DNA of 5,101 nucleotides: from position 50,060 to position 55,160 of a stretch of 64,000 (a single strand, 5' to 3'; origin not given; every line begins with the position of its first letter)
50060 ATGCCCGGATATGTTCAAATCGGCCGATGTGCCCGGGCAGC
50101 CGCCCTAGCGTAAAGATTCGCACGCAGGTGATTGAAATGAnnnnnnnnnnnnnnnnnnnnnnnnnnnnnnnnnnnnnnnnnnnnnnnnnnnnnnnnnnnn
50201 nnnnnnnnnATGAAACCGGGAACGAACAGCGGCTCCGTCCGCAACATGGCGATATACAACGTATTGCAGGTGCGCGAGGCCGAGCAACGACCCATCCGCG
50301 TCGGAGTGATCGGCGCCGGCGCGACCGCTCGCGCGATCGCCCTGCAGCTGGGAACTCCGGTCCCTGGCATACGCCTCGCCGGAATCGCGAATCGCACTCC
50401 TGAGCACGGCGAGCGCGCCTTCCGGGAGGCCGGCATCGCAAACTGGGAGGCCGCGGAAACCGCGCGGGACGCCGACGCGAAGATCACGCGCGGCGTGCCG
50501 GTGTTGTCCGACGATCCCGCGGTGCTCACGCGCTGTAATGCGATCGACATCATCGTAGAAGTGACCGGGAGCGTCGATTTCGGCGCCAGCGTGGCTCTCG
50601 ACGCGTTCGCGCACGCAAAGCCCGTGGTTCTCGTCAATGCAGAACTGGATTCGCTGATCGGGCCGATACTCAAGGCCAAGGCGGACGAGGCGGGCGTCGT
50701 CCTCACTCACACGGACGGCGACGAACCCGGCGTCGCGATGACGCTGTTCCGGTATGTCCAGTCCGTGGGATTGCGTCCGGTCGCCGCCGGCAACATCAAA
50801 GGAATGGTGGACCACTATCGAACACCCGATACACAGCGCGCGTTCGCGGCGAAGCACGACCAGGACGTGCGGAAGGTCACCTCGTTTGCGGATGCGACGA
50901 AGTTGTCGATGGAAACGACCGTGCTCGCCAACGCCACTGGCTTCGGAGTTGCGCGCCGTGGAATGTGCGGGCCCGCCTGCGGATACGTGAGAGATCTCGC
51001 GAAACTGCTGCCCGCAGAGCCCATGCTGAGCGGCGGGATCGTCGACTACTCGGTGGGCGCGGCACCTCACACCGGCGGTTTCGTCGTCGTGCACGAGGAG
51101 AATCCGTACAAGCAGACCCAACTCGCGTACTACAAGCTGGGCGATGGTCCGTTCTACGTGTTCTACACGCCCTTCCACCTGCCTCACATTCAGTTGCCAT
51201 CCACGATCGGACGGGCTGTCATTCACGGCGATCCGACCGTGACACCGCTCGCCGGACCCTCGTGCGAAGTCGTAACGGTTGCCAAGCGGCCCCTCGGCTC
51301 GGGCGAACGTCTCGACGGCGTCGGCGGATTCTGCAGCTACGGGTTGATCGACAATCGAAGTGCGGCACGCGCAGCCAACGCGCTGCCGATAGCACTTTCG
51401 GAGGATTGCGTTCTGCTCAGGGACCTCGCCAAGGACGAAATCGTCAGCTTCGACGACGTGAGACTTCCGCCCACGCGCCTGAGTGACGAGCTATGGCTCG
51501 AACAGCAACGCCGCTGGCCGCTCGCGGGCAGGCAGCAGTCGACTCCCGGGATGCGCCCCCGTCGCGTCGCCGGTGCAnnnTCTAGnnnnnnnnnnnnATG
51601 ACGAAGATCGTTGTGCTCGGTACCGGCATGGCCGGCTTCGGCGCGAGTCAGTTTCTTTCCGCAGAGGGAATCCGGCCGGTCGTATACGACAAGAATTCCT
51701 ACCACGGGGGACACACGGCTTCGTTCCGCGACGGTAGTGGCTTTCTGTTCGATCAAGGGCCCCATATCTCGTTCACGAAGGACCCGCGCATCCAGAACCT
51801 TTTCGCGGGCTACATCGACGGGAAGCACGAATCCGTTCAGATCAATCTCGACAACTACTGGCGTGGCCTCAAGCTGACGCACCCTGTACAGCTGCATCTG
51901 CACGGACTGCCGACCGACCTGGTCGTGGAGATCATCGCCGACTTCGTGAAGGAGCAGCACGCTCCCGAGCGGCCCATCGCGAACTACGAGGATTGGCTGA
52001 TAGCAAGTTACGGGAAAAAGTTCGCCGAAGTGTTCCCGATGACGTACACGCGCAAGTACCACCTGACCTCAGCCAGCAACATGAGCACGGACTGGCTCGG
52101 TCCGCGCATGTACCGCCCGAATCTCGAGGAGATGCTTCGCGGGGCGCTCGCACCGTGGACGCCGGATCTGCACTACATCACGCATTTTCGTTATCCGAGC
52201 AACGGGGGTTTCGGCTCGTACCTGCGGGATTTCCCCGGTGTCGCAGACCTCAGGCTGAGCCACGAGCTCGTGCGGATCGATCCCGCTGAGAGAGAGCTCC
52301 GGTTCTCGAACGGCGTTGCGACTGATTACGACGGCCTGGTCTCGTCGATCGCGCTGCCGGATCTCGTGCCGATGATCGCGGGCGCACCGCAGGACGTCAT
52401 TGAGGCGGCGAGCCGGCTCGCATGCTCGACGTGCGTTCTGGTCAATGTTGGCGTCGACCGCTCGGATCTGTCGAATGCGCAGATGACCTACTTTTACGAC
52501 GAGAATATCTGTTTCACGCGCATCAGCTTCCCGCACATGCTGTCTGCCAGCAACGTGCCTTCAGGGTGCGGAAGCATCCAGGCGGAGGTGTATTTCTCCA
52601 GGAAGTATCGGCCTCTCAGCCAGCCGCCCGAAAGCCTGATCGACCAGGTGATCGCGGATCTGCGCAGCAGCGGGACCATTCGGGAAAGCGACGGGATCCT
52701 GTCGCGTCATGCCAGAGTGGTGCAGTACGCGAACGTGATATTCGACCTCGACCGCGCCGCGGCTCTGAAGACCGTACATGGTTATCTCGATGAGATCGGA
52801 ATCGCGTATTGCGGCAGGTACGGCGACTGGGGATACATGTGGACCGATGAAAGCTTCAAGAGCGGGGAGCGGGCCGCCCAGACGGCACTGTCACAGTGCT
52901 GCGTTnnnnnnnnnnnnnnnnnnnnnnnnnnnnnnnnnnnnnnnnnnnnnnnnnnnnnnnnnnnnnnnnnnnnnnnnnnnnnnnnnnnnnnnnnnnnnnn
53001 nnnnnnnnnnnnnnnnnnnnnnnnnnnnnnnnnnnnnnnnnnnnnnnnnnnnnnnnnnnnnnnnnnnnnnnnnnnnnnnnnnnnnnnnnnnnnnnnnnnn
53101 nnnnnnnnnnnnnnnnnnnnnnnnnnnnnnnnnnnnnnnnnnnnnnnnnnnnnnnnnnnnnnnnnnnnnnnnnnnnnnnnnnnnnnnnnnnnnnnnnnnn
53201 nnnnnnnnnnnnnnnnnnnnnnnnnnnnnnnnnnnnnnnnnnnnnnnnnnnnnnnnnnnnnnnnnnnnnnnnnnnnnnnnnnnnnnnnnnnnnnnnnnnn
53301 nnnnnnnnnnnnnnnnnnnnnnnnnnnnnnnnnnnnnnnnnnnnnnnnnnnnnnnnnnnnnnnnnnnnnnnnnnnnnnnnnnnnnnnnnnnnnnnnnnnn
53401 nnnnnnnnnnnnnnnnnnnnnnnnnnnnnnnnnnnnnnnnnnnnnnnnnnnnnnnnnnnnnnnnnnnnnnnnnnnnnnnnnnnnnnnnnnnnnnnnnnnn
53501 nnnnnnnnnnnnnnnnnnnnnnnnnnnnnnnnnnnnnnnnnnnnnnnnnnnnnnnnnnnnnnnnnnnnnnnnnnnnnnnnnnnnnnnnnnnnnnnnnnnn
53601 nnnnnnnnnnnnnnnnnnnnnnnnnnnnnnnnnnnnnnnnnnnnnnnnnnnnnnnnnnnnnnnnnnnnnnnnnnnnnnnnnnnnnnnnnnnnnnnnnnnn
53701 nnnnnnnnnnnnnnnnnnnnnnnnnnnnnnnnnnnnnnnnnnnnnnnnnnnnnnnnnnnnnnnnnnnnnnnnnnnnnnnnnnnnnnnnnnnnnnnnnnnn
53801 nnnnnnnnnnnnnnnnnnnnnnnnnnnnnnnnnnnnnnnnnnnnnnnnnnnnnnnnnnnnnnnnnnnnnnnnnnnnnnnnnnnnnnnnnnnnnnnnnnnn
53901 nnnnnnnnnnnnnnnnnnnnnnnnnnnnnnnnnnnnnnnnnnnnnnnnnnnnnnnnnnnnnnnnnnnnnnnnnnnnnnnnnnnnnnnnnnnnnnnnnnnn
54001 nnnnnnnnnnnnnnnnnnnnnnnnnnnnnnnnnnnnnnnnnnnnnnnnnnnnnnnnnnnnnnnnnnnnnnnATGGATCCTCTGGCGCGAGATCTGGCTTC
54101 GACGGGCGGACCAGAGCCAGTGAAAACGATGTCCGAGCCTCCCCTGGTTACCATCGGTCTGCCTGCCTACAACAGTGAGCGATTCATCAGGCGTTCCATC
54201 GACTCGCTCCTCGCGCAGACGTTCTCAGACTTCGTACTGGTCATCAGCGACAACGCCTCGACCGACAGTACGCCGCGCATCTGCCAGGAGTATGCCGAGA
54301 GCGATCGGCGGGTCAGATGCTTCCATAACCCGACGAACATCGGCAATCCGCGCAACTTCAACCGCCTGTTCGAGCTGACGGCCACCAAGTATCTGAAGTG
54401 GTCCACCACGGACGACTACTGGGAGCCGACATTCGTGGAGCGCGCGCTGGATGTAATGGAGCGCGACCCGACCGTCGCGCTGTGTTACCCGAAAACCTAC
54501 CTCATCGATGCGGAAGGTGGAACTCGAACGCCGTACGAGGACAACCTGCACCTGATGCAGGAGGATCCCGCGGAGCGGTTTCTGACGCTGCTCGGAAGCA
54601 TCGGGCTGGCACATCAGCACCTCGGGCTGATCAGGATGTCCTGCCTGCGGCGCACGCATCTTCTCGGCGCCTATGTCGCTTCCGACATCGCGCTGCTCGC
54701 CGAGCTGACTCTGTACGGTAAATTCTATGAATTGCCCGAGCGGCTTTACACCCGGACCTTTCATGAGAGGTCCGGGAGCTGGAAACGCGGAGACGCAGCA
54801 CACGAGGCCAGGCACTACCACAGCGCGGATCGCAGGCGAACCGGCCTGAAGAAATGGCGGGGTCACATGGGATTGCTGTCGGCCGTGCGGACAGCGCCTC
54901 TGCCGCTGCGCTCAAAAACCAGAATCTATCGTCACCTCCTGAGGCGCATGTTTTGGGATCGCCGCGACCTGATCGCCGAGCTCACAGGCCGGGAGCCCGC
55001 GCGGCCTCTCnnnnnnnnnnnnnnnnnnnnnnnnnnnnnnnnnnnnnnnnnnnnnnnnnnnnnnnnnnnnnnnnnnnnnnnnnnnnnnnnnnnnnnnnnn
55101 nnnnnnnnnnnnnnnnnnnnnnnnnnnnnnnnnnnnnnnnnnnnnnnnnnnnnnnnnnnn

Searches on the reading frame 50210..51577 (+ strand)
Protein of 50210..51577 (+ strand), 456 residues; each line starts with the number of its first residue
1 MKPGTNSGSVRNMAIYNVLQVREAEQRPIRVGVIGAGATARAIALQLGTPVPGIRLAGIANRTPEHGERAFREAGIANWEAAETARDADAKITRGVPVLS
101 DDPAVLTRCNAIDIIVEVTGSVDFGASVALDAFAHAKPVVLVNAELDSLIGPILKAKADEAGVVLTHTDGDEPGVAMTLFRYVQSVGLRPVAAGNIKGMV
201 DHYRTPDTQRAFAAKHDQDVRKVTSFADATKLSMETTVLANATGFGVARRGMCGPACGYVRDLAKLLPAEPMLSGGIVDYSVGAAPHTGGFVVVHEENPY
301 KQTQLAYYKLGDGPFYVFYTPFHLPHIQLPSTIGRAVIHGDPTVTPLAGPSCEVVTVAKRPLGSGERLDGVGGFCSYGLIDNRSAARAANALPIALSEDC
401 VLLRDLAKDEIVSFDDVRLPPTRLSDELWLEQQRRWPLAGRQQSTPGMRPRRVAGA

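Call 17: search_protein_families(library=pfam, proteins=[window:50210-51577:+], max_evalue=0.001)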
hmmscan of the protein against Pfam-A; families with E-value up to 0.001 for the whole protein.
window:50210-51577:+ (456 aa): 2 families
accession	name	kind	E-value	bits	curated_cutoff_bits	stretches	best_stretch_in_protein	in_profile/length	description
PF21135.2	DRL_cat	-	2.6e-44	151.6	27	1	170-328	1-163/164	Oxidoreductase DRL, catalytic domain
PF03447.22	NAD_binding_3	-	0.00094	20.3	24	0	53-146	21-92/116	Homoserine dehydrogenase, NAD binding domain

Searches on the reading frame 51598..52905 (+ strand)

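Call 17: search_protein_families(library=pfam, proteins=[window:51598-52905:+], max_evalue=0.001)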
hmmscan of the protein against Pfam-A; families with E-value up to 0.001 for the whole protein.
window:51598-52905:+ (436 aa): 2 families
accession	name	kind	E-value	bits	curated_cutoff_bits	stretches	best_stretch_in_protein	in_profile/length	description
PF13450.12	NAD_binding_8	-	1.3e-11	45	21.9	1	6-70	1-66/68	NAD(P)-binding Rossmann-like domain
PF01593.30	Amino_oxidase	-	3.9e-07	30.1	19.8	1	11-428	1-440/443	Flavin containing amine oxidoreductase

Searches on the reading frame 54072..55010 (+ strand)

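Call 17: search_protein_families(library=pfam, proteins=[window:54072-55010:+], max_evalue=0.001)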
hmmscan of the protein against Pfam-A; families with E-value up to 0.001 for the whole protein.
window:54072-55010:+ (313 aa): 2 families
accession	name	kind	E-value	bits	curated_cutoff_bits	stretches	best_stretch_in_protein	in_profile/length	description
PF00535.33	Glycos_transf_2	-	2.4e-25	89.8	23.3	1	28-189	2-161/168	Glycosyl transferase family 2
PF13641.12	Glyco_tranf_2_3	-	1.7e-06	28.7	27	1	23-135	1-116/230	Glycosyltransferase like family 2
